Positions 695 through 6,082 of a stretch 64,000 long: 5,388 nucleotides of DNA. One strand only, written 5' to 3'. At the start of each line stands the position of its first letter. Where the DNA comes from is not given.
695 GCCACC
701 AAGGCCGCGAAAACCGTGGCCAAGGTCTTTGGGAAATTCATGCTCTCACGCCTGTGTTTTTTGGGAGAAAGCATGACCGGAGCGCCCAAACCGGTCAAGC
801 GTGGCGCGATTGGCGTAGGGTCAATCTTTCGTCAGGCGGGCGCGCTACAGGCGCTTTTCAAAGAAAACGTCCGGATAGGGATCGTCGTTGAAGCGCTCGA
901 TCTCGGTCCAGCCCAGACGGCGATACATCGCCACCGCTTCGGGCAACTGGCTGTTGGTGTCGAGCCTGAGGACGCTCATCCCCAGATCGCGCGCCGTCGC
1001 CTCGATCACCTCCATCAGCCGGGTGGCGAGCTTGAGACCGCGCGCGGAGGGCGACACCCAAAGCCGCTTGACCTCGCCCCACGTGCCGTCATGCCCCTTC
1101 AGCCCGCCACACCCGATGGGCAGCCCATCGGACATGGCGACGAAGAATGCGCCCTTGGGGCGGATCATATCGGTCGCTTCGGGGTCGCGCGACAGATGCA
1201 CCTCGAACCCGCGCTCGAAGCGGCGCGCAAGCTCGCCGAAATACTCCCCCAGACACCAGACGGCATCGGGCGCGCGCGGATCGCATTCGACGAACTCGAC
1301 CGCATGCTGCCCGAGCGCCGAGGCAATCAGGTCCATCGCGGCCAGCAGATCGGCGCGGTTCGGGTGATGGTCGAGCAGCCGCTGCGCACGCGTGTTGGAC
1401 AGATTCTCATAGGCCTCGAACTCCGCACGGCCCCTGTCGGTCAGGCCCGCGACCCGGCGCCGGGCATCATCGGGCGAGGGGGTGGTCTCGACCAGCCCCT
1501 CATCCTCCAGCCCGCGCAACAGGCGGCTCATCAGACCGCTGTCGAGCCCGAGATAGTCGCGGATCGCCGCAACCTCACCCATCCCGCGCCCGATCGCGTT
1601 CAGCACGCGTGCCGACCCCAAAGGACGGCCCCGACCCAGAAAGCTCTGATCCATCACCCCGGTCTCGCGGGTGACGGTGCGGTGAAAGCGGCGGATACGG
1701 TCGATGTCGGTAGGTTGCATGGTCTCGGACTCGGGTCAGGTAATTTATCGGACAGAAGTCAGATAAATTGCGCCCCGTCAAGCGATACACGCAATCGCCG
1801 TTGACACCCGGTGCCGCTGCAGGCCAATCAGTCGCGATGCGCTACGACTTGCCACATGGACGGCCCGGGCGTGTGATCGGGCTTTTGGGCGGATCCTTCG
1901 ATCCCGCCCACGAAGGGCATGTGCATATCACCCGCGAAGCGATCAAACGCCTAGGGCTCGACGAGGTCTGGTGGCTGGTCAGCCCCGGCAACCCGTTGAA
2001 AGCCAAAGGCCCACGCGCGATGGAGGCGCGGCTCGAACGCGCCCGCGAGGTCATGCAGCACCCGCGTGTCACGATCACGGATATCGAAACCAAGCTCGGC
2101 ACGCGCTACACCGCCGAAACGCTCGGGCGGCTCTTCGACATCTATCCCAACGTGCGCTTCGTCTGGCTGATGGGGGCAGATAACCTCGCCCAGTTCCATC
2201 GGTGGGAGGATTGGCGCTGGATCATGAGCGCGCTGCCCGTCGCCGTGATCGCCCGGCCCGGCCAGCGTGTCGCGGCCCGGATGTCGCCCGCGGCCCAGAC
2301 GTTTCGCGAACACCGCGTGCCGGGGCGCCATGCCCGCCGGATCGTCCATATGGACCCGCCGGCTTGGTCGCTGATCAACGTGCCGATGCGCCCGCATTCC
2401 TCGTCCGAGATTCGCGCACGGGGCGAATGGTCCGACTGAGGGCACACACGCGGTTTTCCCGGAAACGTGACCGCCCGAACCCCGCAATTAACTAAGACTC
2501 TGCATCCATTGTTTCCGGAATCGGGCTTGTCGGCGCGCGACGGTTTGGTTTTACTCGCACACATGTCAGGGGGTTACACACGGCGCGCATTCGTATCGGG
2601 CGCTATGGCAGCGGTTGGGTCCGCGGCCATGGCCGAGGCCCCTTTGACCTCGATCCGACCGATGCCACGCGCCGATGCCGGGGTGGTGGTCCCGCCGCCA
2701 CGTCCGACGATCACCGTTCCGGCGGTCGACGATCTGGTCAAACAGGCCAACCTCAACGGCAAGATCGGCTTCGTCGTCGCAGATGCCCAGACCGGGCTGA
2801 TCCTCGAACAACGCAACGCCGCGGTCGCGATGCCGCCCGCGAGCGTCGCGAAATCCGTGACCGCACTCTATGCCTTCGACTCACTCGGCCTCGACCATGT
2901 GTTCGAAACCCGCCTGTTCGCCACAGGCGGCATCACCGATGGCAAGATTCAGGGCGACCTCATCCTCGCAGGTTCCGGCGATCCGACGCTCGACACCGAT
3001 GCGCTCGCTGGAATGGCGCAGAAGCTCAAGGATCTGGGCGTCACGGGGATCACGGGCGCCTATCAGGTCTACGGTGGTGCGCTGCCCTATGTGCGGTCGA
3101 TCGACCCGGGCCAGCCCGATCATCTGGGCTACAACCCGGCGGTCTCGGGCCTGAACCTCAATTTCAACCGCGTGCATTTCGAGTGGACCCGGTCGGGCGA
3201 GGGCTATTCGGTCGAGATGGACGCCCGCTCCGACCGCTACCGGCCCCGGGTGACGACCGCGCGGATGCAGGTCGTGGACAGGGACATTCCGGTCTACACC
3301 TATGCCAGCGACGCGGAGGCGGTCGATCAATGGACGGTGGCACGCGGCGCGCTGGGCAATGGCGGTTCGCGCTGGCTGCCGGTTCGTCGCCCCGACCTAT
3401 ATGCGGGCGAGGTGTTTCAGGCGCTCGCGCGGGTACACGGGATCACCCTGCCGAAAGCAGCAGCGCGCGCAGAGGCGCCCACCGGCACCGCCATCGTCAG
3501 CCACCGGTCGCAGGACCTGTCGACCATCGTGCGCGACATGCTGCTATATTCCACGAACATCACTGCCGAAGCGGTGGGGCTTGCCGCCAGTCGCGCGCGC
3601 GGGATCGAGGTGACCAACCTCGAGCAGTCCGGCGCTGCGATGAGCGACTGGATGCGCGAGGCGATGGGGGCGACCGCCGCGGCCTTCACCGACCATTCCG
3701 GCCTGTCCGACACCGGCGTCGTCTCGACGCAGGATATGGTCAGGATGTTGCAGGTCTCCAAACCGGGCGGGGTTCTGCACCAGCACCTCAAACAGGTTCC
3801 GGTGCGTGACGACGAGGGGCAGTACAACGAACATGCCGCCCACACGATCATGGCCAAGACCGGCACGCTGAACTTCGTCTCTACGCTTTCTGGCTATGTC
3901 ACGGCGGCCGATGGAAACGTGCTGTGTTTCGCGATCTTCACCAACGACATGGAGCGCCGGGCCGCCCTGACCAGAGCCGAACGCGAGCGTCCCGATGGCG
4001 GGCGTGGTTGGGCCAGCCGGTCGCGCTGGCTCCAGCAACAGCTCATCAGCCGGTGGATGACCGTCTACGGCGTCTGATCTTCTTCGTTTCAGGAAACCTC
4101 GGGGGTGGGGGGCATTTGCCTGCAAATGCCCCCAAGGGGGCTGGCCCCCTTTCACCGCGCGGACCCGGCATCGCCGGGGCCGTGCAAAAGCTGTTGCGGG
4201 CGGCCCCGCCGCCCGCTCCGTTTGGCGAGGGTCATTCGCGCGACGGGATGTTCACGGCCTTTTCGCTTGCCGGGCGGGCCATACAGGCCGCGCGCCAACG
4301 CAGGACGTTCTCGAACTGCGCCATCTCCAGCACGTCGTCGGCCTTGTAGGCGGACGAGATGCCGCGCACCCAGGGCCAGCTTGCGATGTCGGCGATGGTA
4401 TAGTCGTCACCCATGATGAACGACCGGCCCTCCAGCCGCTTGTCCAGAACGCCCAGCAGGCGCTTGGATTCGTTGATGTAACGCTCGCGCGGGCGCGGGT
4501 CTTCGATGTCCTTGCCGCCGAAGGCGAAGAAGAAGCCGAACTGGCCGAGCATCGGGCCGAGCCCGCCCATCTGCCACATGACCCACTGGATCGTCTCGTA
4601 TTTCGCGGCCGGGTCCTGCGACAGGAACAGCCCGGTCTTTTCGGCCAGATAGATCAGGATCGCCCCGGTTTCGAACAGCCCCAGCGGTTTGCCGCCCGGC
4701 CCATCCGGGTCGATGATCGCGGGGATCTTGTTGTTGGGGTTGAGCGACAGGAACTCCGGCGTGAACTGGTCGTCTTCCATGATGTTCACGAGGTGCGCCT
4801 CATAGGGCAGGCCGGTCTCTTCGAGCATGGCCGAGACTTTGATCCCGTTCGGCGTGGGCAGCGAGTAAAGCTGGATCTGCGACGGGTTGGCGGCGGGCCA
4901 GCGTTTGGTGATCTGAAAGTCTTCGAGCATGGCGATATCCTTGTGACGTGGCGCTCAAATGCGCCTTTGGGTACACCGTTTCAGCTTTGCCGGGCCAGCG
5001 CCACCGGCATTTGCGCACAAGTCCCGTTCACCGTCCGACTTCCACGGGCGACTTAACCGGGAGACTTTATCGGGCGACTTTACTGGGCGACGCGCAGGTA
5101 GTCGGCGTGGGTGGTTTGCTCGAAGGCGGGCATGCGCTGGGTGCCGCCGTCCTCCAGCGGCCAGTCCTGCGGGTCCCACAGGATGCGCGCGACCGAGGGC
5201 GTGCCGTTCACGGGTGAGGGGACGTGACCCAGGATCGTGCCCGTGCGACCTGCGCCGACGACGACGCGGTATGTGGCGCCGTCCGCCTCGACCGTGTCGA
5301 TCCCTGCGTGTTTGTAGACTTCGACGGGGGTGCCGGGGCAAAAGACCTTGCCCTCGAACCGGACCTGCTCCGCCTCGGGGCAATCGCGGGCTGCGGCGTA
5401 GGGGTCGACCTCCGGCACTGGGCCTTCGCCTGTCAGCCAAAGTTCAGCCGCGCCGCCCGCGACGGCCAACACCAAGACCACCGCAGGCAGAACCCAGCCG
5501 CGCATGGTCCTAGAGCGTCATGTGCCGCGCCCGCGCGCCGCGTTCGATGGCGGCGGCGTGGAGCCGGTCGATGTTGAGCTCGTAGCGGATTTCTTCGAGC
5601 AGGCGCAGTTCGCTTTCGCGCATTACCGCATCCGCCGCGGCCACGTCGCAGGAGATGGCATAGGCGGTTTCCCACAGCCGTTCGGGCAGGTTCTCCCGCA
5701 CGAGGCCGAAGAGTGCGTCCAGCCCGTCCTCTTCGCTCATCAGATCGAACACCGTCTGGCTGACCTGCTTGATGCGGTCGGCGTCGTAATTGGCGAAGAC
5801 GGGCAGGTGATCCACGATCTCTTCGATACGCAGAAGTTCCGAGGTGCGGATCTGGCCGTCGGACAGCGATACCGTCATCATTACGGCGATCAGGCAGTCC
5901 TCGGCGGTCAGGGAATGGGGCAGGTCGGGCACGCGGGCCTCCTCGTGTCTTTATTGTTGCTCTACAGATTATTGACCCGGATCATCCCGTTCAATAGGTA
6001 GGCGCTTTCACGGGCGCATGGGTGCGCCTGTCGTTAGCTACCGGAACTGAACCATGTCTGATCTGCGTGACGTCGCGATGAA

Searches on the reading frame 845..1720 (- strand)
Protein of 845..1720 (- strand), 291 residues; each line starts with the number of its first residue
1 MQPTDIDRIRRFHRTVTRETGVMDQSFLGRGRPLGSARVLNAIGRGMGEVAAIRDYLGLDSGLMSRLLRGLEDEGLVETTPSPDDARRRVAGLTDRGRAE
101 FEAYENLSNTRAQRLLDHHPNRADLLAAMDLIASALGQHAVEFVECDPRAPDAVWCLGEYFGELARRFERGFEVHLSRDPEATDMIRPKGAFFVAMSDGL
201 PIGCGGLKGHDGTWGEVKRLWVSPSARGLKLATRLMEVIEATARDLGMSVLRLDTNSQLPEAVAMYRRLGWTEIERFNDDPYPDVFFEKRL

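Call 63: search_protein_families(library=pfam, proteins=[window:845-1720:-], max_evalue=0.001)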
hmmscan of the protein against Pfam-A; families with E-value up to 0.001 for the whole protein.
window:845-1720:- (291 aa): 8 families
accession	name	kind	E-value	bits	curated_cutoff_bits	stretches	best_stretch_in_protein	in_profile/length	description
PF00583.31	Acetyltransf_1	-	3.3e-16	60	20.7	1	173-271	17-116/116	Acetyltransferase (GNAT) family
PF13508.13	Acetyltransf_7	-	7.9e-14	52.2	27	1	189-273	2-84/84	Acetyltransferase (GNAT) domain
PF12802.13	MarR_2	-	1.4e-09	38.4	27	1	36-88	7-61/61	MarR family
PF13673.13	Acetyltransf_10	-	5e-09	36.6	23.6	1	185-275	25-111/128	Acetyltransferase (GNAT) domain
PF13463.12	HTH_27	-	9.9e-07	29.4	22.2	1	39-97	8-68/68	Winged helix DNA-binding domain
PF01047.28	MarR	-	2.2e-06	27.9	24.6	1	51-87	21-57/59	MarR family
PF09339.16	HTH_IclR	-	5e-05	23.4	22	1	37-80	6-51/52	IclR helix-turn-helix domain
PF13601.12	HTH_34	-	0.00034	21.2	27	1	50-104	17-72/80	Winged helix DNA-binding domain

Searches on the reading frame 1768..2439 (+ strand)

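Call 63: search_protein_families(library=pfam, proteins=[window:1768-2439:+], max_evalue=0.001)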
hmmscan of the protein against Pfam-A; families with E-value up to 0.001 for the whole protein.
window:1768-2439:+ (223 aa): 1 family
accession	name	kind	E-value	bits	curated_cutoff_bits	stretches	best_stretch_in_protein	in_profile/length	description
PF01467.32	CTP_transf_like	-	6.7e-17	62.4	21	1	39-218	1-133/133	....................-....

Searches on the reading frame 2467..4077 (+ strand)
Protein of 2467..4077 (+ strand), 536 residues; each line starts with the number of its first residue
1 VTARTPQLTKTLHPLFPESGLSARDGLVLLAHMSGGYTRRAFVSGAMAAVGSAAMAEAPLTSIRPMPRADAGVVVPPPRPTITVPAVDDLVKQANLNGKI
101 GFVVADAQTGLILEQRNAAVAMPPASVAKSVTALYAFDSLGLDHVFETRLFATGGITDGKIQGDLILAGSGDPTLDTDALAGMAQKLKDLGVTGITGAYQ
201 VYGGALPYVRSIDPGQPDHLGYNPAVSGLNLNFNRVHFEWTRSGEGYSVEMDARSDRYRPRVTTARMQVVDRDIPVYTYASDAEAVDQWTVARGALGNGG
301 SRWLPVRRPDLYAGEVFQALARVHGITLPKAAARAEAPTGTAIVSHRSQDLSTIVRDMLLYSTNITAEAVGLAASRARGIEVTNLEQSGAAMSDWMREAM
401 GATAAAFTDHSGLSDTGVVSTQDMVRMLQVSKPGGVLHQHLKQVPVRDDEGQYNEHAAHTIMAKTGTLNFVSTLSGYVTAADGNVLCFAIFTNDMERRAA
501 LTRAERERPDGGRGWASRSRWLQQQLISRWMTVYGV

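Call 63: search_protein_families(library=pfam, proteins=[window:2467-4077:+], max_evalue=0.001)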
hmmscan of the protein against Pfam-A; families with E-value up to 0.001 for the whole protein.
window:2467-4077:+ (536 aa): 2 families
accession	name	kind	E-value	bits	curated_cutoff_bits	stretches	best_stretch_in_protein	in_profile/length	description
PF02113.21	Peptidase_S13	-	1.4e-57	195.9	22.8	1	86-501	4-431/444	D-Ala-D-Ala carboxypeptidase 3 (S13) family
PF00768.25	Peptidase_S11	-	5.2e-05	23.3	27.6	0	102-145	15-58/239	D-alanyl-D-alanine carboxypeptidase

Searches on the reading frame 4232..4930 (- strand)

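Call 63: search_protein_families(library=pfam, proteins=[window:4232-4930:-], max_evalue=0.001)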
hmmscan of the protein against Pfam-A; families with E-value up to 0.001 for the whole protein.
window:4232-4930:- (232 aa): 6 families
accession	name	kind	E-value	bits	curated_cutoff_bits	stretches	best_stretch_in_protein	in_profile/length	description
PF13409.12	GST_N_2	-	8.3e-12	46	25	1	28-97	4-69/70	Glutathione S-transferase, N-terminal domain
PF02798.26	GST_N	-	1.1e-11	45.4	20.9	1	18-97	2-76/76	Glutathione S-transferase, N-terminal domain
PF13417.12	GST_N_3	-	4.7e-09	36.9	22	1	21-99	1-71/75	Glutathione S-transferase, N-terminal domain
PF13410.11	GST_C_2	-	1.2e-07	32.2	24.9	1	149-215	5-69/69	Glutathione S-transferase, C-terminal domain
PF00043.30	GST_C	-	1.3e-07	32.2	20.7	1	154-220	30-93/93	Glutathione S-transferase, C-terminal domain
PF14497.11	GST_C_3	-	0.0001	22.9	21.6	1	153-220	29-95/104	Glutathione S-transferase, C-terminal domain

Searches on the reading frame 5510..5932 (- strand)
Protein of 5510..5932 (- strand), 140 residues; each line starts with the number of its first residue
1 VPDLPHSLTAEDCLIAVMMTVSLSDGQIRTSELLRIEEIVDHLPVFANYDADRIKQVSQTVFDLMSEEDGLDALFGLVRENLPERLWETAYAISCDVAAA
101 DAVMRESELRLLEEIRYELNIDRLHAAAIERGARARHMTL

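Call 63: search_protein_families(library=pfam, proteins=[window:5510-5932:-], max_evalue=0.001)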
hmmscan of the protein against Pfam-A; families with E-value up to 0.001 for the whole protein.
window:5510-5932:- (140 aa): 1 family
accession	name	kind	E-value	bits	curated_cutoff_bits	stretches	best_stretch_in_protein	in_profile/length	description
PF05099.18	TerB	-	9.1e-06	26.4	24.4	1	14-126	4-113/118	Tellurite resistance protein TerB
